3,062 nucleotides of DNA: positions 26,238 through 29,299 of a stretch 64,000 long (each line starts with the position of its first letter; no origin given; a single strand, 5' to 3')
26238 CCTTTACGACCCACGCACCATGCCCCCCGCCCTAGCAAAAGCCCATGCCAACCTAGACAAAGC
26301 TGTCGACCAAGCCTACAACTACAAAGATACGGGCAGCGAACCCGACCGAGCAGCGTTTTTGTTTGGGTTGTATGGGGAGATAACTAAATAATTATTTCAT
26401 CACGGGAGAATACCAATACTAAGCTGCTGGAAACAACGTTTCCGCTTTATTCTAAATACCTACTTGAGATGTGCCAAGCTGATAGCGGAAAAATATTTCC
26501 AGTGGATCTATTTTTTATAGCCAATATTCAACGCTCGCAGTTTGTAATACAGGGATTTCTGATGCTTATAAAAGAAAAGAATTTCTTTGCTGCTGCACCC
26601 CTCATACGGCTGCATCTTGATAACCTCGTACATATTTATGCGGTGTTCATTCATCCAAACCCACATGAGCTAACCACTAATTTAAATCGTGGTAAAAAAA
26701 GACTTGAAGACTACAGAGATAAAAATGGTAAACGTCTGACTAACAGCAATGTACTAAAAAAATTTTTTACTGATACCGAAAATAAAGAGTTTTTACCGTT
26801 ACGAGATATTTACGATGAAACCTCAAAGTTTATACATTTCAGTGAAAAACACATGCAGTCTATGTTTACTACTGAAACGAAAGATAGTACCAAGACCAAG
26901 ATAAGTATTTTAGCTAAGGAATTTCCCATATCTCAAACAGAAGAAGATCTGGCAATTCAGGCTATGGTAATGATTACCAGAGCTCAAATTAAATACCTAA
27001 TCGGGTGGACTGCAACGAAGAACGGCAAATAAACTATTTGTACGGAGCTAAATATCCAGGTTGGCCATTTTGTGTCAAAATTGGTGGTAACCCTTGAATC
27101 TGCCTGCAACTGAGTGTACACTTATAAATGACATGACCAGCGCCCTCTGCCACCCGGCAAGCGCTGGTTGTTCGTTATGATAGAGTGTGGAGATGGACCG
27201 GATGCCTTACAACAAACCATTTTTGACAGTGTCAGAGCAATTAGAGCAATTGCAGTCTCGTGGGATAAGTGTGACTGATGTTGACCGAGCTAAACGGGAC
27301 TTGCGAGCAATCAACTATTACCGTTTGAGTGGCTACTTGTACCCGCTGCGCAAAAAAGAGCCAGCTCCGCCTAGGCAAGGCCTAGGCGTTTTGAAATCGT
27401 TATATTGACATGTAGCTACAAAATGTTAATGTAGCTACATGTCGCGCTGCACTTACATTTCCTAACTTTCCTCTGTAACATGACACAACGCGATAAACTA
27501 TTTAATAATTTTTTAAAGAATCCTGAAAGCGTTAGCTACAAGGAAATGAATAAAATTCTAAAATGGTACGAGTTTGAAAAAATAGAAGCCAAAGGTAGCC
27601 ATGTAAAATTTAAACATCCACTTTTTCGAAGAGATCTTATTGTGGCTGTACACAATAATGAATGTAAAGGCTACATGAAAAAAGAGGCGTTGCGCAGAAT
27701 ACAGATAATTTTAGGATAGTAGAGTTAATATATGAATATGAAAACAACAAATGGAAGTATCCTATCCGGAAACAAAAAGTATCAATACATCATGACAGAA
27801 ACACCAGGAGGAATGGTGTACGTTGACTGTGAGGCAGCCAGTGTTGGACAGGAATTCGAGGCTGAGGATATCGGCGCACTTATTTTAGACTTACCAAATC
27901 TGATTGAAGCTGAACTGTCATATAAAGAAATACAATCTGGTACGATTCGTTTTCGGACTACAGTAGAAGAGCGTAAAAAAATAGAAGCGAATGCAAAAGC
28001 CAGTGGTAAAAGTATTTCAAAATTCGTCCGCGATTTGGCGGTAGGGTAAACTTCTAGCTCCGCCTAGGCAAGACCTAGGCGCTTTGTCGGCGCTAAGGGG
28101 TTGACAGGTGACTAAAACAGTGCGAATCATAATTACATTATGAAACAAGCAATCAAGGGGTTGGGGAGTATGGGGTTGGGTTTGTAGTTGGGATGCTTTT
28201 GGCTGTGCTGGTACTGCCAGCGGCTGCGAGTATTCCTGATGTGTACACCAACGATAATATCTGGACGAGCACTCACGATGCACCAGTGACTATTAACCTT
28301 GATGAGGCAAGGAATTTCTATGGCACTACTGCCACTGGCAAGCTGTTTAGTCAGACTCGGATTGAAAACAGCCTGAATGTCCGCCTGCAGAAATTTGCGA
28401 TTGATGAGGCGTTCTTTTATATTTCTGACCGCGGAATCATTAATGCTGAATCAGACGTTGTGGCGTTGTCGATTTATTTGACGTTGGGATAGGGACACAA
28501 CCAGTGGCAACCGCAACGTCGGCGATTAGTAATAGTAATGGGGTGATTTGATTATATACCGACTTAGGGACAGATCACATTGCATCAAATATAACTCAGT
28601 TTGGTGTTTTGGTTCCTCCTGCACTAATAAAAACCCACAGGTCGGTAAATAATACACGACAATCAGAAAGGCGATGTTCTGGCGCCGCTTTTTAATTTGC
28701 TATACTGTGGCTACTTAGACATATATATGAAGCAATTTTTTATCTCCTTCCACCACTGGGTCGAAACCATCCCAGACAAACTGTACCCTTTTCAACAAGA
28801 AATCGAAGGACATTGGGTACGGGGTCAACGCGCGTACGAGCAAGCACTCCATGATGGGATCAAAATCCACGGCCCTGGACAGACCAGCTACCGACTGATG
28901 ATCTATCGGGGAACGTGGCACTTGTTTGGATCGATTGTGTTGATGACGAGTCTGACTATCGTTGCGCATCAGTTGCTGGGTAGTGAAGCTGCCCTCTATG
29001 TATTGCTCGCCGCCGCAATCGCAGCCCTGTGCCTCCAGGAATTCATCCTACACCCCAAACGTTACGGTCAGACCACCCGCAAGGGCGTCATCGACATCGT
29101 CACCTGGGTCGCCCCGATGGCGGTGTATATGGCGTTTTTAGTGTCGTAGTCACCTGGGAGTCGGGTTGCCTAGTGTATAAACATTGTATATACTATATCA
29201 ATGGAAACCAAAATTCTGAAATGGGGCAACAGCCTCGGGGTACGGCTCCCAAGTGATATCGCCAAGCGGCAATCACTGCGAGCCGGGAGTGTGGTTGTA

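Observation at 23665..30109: Defence/addiction island: MmeI-like RM, unknown AT-rich gene, truncated Abi, hicAB, mazEF and ASCH in 6.5 kb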

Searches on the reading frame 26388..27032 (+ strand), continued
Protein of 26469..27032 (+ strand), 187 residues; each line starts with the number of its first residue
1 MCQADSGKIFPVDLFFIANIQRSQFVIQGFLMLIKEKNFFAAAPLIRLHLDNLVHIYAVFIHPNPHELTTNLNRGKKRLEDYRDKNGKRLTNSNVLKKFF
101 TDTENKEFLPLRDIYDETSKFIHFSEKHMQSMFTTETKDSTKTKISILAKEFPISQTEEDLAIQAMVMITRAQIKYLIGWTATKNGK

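Call 64: find_related_loci(query=A1, collection=viral_contigs, flank=5000)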
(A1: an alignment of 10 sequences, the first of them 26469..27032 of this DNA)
Query A1 (187 aa) in viral_contigs; peptide patterns used: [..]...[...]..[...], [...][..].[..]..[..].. (x = any residue, [..] = any of these).
34 stretches matched a pattern, but none encodes a relative of the query by tblastn (E <= 1e-3).

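Call 75: find_encoding_contigs(protein=P0002, flank=3000, max_places=2)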
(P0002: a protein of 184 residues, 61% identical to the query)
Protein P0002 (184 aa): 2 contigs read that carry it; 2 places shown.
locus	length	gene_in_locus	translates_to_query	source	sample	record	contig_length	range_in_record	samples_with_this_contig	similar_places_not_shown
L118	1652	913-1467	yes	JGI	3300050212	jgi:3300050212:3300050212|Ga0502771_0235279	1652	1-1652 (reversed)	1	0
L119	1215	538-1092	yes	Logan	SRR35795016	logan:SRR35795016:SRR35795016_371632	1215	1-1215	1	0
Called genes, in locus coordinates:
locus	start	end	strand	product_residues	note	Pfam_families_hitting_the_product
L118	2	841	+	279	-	?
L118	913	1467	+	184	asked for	-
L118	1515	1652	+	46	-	?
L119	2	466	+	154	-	?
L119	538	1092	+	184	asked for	-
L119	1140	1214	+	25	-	?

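Call 92: search_solved_structures(query=L007:1996-4389:+, max_evalue=0.01)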
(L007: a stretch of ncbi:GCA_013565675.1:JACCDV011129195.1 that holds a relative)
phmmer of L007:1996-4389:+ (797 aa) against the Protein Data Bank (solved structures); distinct sequences matched with E-value up to 0.01: 0.

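Call 93: search_solved_structures(query=L012:1-846:+, max_evalue=0.001)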
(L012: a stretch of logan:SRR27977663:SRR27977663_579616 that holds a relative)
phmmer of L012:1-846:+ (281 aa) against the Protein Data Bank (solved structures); distinct sequences matched with E-value up to 0.001: 11.
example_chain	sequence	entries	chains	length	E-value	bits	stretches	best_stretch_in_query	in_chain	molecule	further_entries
7vru_A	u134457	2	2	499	6.4e-60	206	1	8-277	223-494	Site-specific DNA-methyltransferase (adenine-specific)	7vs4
3lkd_A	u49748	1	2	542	2.2e-59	204.2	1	7-250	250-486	Type I restriction-modification system methyltransferase subunit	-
7vru_B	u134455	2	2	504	5.4e-49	170.1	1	6-279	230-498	Site-specific DNA-methyltransferase (adenine-specific)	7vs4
7bst_D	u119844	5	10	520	7.5e-41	143.4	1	8-274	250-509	Type I restriction enzyme EcoR124II M protein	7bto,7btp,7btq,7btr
3khk_A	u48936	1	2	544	1.4e-22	83.5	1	6-246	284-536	Type I restriction-modification system methylation subunit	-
2okc_A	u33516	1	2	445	4.2e-13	52.4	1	6-166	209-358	Type I restriction enzyme StySJI M protein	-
3ufb_A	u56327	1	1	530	3.5e-12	49.4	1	7-167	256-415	Type I restriction-modification system methyltransferase subunit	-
2y7c_B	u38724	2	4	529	6.8e-12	48.4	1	7-164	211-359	TYPE I RESTRICTION ENZYME ECOKI M PROTEIN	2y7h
2ar0_A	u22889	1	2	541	7.3e-12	48.4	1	7-164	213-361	Type I restriction enzyme EcoKI M protein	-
5ybb_A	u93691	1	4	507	8.6e-12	48.1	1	8-165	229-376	Type I restriction-modification system methyltransferase subunit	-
7eew_A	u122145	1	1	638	1.4e-06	31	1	53-238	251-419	Type I restriction-modification system methyltransferase subunit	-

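Call 100: find_homologous_proteins(query=A2, max_evalue=0.00001)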
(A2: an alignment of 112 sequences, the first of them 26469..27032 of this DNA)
Query A2 (112 sequences) (187 aa, profile of the alignment): 171 proteins with E <= 0.00001 among 2513 candidates; the best 120 are listed.
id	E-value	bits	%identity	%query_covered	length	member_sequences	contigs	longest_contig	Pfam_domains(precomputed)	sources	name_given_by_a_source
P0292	1.0e-80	288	32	94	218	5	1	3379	-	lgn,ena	-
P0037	2.9e-80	287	33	99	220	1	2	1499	-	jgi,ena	-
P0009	1.4e-79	284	43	99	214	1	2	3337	-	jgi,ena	-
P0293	7.7e-78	279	31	99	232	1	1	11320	-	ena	-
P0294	9.7e-78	278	27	97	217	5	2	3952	-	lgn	-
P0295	2.7e-77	277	29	99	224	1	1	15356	-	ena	-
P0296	3.7e-77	276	30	99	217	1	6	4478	-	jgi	-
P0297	5.9e-77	276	37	100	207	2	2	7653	-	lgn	-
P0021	4.0e-76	273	38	98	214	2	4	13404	-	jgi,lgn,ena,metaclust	metaclust:\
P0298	1.4e-75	271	33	98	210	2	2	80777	-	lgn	-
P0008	1.5e-75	271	41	98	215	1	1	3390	-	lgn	-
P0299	5.5e-75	269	30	97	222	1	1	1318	-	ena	-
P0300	4.0e-74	267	33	99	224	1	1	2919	-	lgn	-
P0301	5.4e-74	266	32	98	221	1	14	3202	-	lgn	-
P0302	8.6e-74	265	34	98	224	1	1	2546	-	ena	-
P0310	2.7e-69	251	38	99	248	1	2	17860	-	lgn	-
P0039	6.2e-68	246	30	98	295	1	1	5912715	-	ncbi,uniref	ncbi:hypothetical protein [Sphingobacterium thalpophilum]|uniref:hypothetical protein n=1 Tax=Sphing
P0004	1.1e-67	245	52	100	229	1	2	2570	-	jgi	jgi:hypothetical protein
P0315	2.8e-67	244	47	98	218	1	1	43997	-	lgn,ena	-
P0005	3.6e-65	237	49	98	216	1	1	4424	-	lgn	-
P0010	6.4e-65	237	39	99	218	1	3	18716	-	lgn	-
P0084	4.6e-63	230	30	97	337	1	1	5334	-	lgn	-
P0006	1.6e-61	225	43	100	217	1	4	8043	PF18928.6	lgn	-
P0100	2.1e-61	225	27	94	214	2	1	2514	-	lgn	-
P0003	1.0e-57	213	64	99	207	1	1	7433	-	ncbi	-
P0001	4.8e-56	207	100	100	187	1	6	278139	-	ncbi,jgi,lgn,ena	-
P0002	7.0e-54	200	61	100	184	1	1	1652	-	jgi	-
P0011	1.5e-51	193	34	63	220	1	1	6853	-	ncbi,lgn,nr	ncbi:MAG: hypothetical protein U9O50_05375 [Acidobacteriota bacterium]|nr:hypothetical protein [Acid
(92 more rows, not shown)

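Call 101: find_encoding_contigs(protein=P0315, flank=6000, max_places=2)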
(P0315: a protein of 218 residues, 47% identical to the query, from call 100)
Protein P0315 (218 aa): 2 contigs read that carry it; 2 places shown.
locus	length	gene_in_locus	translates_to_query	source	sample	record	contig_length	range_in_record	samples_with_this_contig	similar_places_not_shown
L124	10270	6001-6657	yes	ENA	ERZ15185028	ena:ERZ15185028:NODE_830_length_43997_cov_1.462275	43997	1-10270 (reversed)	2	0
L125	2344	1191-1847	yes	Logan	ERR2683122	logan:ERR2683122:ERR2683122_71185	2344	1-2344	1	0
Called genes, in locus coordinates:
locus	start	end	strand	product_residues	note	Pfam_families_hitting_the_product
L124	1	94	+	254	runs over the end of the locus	PF01555:N6_N4_Mtase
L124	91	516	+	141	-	-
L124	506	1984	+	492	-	PF17289:Terminase_6C (weak)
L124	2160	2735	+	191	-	PF01420:Methylase_S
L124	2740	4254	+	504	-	PF12161:HsdM_N, PF02384:N6_Mtase, PF01170:UPF0020 (weak)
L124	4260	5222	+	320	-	-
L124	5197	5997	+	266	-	PF12686:DUF3800 (weak)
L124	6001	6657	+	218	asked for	-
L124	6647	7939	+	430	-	PF01420:Methylase_S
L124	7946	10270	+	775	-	?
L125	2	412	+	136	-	?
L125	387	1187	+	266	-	PF12686:DUF3800 (weak)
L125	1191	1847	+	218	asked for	-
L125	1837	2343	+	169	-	?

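Call 102: find_encoding_contigs(protein=P0310, flank=6000, max_places=2)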
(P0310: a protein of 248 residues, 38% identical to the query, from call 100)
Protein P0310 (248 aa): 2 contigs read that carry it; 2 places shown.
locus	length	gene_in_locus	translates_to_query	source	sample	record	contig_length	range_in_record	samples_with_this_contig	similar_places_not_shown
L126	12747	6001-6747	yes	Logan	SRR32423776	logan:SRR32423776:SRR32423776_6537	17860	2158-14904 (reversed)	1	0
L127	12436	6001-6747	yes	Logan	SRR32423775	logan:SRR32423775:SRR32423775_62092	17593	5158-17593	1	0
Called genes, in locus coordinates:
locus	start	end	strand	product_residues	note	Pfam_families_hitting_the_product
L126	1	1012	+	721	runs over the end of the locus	PF01011:PQQ, PF13570:Beta-prop_ACSF4 (faint), PF00034:Cytochrom_C (faint), PF13442:Cytochrome_CBB3, PF01011:PQQ, PF13360:PQQ_2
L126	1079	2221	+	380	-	PF11376:DUF3179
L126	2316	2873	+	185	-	-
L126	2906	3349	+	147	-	PF00578:AhpC-TSA (faint), PF03190:Thioredox_DsbH (weak), PF13899:Thioredoxin_7, PF13098:Thioredoxin_2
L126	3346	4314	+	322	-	PF02424:ApbE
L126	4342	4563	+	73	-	PF14086:DUF4266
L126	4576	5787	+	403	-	PF12094:DUF3570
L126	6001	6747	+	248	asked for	-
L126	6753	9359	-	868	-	PF07715:Plug, PF00593:TonB_dep_Rec_b-barrel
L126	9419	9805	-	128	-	PF00126:HTH_1 (weak)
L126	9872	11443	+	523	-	PF04244:DPRP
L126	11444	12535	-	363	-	PF03022:MRJP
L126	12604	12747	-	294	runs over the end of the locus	PF00106:adh_short, PF08659:KR, PF13561:adh_short_C2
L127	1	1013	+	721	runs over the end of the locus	PF01011:PQQ, PF13570:Beta-prop_ACSF4 (faint), PF00034:Cytochrom_C (faint), PF13442:Cytochrome_CBB3, PF01011:PQQ, PF13360:PQQ_2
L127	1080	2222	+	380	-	PF11376:DUF3179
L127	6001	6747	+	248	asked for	-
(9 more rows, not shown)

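Call 103: find_encoding_contigs(protein=P0021, flank=6000, max_places=3)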
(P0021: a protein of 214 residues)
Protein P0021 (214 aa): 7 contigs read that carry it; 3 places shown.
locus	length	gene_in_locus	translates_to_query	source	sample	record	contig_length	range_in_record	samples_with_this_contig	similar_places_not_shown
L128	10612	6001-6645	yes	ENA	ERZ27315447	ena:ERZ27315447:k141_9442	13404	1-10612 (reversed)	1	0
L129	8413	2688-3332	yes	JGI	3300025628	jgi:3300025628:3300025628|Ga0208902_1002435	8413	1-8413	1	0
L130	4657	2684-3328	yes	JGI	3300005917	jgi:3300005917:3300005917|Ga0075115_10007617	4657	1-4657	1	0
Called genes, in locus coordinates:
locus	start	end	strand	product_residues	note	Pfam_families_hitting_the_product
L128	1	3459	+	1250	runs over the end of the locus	-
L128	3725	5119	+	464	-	PF03235:GmrSD_N, PF01844:HNH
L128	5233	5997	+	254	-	-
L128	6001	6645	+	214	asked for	-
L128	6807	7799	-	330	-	-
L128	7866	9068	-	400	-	PF09903:DUF2130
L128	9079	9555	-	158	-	PF01420:Methylase_S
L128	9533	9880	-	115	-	-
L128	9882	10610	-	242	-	?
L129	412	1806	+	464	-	PF03235:GmrSD_N, PF01844:HNH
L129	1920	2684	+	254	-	-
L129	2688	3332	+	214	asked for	-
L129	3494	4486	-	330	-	-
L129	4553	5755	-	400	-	PF09903:DUF2130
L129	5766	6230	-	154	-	PF01420:Methylase_S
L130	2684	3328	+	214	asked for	-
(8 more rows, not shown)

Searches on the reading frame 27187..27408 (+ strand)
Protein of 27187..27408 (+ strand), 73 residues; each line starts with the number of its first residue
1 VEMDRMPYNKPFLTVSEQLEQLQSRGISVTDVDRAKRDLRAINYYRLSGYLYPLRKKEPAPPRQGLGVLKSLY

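Call 3: search_protein_families(library=pfam, proteins=[window:27187-27408:+], max_evalue=0.1)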
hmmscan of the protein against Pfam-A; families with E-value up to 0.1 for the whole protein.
window:27187-27408:+ (73 aa): 1 family
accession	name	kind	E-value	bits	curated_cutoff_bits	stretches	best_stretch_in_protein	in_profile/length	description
PF07751.16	Abi_2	-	0.0093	16.7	25.6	1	39-57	3-21/184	Abi-like protein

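Call 4: search_protein_families(library=padloc, proteins=[window:27187-27408:+], max_evalue=0.1)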
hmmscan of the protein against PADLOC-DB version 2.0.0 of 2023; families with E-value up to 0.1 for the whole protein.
window:27187-27408:+ (73 aa): 1 family
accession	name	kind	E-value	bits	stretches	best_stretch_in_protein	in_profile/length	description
PDLC02344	AbiD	-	5.9e-13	47.1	1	8-55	3-50/277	AbiD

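Call 5: search_protein_families(library=ncbifam, proteins=[window:27187-27408:+], max_evalue=0.1)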
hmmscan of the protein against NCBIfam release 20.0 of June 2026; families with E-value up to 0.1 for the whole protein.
window:27187-27408:+ (73 aa): 0 families

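Call 6: search_protein_families(library=phrogs, proteins=[window:27187-27408:+], max_evalue=0.1)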
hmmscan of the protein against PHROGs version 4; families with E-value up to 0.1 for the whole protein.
window:27187-27408:+ (73 aa): 2 families
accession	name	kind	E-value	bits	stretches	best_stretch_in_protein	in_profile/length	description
phrog_2158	-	moron, auxiliary metabolic gene and host takeover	9.6e-13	49.1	1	9-58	3-53/315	abortive infection resistance protein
phrog_18101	-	unknown function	4.6e-09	37.5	1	6-57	5-56/119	-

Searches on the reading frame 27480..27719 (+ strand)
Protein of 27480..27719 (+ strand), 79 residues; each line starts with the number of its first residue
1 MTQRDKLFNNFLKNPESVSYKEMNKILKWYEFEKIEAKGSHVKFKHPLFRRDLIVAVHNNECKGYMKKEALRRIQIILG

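Call 3: search_protein_families(library=pfam, proteins=[window:27480-27719:+], max_evalue=0.1)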
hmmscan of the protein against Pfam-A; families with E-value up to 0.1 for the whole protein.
window:27480-27719:+ (79 aa): 3 families
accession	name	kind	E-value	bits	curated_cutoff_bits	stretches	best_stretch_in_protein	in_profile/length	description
PF07927.17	HicA_toxin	-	6.2e-09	36.3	27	1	20-75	1-57/58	HicA toxin of bacterial toxin-antitoxin,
PF03484.21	B5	-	0.043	14.4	28.6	1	18-53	16-51/67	tRNA synthetase B5 domain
PF00447.23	HSF_DNA-bind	-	0.073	14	22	1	19-53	48-90/100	HSF-type DNA-binding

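Call 4: search_protein_families(library=padloc, proteins=[window:27480-27719:+], max_evalue=0.1)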
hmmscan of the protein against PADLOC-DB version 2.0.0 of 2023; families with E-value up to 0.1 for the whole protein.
window:27480-27719:+ (79 aa): 0 families

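Call 5: search_protein_families(library=ncbifam, proteins=[window:27480-27719:+], max_evalue=0.1)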
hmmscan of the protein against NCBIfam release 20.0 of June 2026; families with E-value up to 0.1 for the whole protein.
window:27480-27719:+ (79 aa): 0 families

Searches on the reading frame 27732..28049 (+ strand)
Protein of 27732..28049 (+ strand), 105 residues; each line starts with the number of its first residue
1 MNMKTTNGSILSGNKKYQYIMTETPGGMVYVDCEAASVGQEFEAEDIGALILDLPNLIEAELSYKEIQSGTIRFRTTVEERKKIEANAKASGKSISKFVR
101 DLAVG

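Call 3: search_protein_families(library=pfam, proteins=[window:27732-28049:+], max_evalue=0.1)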
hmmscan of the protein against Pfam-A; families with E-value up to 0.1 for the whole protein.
window:27732-28049:+ (105 aa): 4 families
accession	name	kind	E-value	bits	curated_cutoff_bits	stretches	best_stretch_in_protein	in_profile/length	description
PF21983.2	NikA-like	-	6e-09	36.4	27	1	71-105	6-40/72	Mobilization protein NikA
PF08681.18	TacA1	-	0.0056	17.1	21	1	72-103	2-33/80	Antitoxin TacA 1-like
PF05534.18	HicB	-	0.0061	16.9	21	1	68-101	16-49/51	HicB family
PF19807.5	DUF6290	-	0.072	13.7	27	0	71-102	3-34/72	Family of unknown function (DUF6290)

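Call 4: search_protein_families(library=padloc, proteins=[window:27732-28049:+], max_evalue=0.1)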
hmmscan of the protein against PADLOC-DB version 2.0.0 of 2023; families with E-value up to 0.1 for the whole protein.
window:27732-28049:+ (105 aa): 0 families

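Call 5: search_protein_families(library=ncbifam, proteins=[window:27732-28049:+], max_evalue=0.1)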
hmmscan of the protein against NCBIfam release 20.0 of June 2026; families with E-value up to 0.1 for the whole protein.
window:27732-28049:+ (105 aa): 4 families
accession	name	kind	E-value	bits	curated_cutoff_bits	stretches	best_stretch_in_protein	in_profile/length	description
NF041418.1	MbpA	equivalog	6e-05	22.8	90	1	71-105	4-38/93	mobilization protein MbpA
NF010451.0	PRK13877.1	equivalog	0.00011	22.6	134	1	70-105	14-49/124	conjugal transfer transcriptional regulator TraJ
NF041264.1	MobA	equivalog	0.00022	21.6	80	1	71-105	6-40/91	plasmid mobilization protein MobA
NF046040.1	RelB_antitoxin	equivalog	0.01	16.1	50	1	72-101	1-30/69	type II toxin-antitoxin system RelB family antitoxin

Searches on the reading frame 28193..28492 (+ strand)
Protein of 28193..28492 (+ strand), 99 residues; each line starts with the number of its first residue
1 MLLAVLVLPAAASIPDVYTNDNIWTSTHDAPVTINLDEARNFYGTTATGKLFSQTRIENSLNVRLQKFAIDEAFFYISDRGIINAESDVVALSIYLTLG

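Call 3: search_protein_families(library=pfam, proteins=[window:28193-28492:+], max_evalue=0.1)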
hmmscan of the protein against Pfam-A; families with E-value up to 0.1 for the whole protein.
window:28193-28492:+ (99 aa): 0 families

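Call 4: search_protein_families(library=padloc, proteins=[window:28193-28492:+], max_evalue=0.1)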
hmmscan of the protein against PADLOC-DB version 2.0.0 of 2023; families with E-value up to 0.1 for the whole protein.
window:28193-28492:+ (99 aa): 0 families

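Call 5: search_protein_families(library=ncbifam, proteins=[window:28193-28492:+], max_evalue=0.1)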
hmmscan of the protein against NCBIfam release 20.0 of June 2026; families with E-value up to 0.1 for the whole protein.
window:28193-28492:+ (99 aa): 0 families

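Call 6: search_protein_families(library=phrogs, proteins=[window:28193-28492:+], max_evalue=0.1)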
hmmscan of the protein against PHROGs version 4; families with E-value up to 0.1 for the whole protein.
window:28193-28492:+ (99 aa): 0 families

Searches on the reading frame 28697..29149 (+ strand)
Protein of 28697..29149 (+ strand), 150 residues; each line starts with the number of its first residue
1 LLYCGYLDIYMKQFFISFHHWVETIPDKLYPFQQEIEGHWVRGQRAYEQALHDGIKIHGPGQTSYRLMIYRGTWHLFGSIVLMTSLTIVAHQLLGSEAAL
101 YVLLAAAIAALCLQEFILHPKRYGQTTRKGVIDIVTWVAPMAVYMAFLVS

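Call 3: search_protein_families(library=pfam, proteins=[window:28697-29149:+], max_evalue=0.1)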
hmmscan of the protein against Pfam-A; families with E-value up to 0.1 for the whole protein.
window:28697-29149:+ (150 aa): 0 families

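Call 4: search_protein_families(library=padloc, proteins=[window:28697-29149:+], max_evalue=0.1)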
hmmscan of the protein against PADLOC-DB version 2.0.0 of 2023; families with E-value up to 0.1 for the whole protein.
window:28697-29149:+ (150 aa): 1 family
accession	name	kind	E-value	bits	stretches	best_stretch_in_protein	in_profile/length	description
PDLC02651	DrmMII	-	0.055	10.4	1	4-44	10-52/371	DrmMII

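Call 5: search_protein_families(library=ncbifam, proteins=[window:28697-29149:+], max_evalue=0.1)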
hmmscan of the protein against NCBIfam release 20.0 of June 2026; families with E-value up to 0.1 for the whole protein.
window:28697-29149:+ (150 aa): 0 families

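Call 6: search_protein_families(library=phrogs, proteins=[window:28697-29149:+], max_evalue=0.1)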
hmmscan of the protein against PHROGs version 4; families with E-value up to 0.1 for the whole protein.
window:28697-29149:+ (150 aa): 1 family
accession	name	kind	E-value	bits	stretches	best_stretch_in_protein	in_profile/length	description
phrog_21455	-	unknown function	0.071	14.1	1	67-149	54-133/196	-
